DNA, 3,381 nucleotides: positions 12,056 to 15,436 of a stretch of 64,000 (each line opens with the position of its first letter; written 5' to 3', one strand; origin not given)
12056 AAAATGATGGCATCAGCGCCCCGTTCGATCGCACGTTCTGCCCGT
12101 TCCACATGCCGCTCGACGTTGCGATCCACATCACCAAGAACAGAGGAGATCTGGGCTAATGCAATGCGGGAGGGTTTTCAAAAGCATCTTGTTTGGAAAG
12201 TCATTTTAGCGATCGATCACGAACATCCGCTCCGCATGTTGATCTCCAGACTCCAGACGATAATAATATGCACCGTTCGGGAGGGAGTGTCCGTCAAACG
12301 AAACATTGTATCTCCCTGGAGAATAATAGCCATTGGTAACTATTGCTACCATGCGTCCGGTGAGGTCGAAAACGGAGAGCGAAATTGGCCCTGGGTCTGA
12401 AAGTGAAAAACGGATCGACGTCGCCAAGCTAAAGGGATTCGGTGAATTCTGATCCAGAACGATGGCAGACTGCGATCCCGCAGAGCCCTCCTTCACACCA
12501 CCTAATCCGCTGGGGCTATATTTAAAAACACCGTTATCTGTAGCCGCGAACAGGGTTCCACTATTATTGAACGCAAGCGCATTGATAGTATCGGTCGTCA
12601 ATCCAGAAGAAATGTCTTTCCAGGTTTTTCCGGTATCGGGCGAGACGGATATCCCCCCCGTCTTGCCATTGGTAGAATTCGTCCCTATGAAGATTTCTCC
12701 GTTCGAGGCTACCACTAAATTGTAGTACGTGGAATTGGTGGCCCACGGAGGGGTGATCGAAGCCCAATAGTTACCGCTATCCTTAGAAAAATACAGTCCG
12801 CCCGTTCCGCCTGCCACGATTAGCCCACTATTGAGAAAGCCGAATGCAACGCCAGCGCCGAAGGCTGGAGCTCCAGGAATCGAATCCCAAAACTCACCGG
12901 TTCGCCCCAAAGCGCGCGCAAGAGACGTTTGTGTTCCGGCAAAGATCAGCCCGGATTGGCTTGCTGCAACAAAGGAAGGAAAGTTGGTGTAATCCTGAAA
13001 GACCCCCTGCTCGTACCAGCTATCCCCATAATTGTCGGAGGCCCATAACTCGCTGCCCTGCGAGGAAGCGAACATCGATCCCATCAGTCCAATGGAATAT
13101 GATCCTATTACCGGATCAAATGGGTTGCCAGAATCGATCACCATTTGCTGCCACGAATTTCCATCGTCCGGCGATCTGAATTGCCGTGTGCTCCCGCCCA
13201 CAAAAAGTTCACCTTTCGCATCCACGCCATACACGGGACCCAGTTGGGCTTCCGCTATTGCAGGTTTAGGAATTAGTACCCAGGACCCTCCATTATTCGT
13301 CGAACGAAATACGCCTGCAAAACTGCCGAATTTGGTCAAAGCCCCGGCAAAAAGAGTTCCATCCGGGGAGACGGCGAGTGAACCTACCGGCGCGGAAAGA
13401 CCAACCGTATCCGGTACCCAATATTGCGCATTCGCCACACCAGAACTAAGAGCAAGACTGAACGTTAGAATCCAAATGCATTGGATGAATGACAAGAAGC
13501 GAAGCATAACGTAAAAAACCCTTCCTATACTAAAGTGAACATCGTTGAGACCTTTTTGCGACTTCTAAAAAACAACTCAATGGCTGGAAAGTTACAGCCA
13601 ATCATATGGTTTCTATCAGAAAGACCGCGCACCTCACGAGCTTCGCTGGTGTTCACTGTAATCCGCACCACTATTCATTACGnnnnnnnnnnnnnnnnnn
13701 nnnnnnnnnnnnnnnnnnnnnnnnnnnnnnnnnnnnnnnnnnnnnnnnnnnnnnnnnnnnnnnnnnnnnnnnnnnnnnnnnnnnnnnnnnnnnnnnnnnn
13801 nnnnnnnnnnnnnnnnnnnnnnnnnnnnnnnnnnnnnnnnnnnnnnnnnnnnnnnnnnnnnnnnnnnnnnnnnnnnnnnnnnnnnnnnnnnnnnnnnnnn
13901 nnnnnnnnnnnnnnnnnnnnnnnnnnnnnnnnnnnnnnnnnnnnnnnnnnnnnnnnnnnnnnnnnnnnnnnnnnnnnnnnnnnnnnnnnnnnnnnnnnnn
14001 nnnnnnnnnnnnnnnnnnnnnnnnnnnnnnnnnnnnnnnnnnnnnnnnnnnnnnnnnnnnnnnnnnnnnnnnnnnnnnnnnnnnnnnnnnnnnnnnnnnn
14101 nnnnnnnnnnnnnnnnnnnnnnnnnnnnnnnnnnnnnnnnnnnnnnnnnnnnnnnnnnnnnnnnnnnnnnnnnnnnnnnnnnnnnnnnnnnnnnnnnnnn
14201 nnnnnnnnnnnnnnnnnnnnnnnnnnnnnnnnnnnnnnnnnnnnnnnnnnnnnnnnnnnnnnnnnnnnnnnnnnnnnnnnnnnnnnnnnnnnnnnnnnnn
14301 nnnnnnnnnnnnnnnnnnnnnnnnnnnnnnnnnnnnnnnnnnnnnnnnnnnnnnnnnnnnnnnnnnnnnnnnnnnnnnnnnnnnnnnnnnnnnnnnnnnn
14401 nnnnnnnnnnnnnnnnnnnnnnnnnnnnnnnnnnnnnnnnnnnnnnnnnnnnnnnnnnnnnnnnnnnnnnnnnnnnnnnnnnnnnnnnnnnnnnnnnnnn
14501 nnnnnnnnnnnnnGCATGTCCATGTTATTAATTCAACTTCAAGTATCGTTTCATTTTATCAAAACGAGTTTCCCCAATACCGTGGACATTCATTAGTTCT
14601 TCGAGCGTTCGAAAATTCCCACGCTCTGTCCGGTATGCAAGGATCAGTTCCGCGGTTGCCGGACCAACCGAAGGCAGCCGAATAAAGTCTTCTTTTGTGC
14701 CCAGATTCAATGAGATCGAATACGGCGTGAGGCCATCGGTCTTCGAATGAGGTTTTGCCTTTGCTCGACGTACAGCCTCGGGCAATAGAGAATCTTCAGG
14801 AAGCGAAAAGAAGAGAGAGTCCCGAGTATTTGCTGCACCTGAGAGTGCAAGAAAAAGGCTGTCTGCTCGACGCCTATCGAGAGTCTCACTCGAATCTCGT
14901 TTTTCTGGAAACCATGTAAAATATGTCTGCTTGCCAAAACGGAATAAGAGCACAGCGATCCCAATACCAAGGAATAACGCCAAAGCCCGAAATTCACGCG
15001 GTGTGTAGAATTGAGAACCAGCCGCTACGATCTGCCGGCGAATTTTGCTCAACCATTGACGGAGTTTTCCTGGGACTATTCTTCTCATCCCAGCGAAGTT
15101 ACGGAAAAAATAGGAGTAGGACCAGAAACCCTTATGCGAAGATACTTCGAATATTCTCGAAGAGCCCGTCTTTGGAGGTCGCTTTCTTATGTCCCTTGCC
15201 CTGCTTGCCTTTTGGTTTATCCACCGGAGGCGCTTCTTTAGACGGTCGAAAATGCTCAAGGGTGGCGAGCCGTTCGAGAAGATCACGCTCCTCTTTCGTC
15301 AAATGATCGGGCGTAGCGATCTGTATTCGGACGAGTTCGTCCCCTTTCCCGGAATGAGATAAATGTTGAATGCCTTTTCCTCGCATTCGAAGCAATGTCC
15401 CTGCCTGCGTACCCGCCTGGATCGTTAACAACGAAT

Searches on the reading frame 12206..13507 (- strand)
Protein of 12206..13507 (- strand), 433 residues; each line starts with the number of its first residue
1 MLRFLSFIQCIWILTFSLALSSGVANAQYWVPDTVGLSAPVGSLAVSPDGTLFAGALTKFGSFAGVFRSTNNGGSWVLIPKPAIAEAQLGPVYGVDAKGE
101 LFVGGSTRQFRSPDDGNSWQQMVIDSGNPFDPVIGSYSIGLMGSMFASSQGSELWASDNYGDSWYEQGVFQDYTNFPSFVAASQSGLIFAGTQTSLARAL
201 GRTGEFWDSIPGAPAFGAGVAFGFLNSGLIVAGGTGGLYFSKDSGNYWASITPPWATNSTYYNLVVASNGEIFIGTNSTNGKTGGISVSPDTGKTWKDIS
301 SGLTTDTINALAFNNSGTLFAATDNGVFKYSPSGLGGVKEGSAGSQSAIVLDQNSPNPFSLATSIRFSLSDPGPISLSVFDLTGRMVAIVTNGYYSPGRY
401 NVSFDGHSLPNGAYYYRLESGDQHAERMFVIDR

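Call 90: search_protein_families(library=pfam, proteins=[window:12206-13507:-], max_evalue=0.00001)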
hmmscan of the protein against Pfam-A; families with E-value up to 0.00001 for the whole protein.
window:12206-13507:- (433 aa): 1 family
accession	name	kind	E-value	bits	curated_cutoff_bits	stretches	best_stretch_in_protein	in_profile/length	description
PF15902.12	Sortilin-Vps10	-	4.6e-08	32.7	33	0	66-167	3-112/446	Sortilin, neurotensin receptor 3,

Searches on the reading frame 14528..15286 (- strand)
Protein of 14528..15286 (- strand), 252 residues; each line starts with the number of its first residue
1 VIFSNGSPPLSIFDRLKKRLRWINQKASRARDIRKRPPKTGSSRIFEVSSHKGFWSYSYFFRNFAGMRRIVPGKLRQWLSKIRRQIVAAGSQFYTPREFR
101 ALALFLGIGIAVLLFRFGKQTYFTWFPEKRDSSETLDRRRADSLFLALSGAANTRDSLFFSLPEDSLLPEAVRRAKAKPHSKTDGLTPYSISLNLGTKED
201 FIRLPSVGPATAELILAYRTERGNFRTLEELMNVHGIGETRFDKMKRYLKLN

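Call 59: search_protein_families(library=pfam, proteins=[window:14528-15286:-], max_evalue=0.001)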
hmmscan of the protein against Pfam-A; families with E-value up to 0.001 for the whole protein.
window:14528-15286:- (252 aa): 2 families
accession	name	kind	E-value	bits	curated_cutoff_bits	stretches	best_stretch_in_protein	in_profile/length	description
PF12836.13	HHH_3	-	5.3e-13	49.3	27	1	191-249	6-64/65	Helix-hairpin-helix motif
PF00633.29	HHH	-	6.1e-08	32.6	24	0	221-241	3-23/30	Helix-hairpin-helix motif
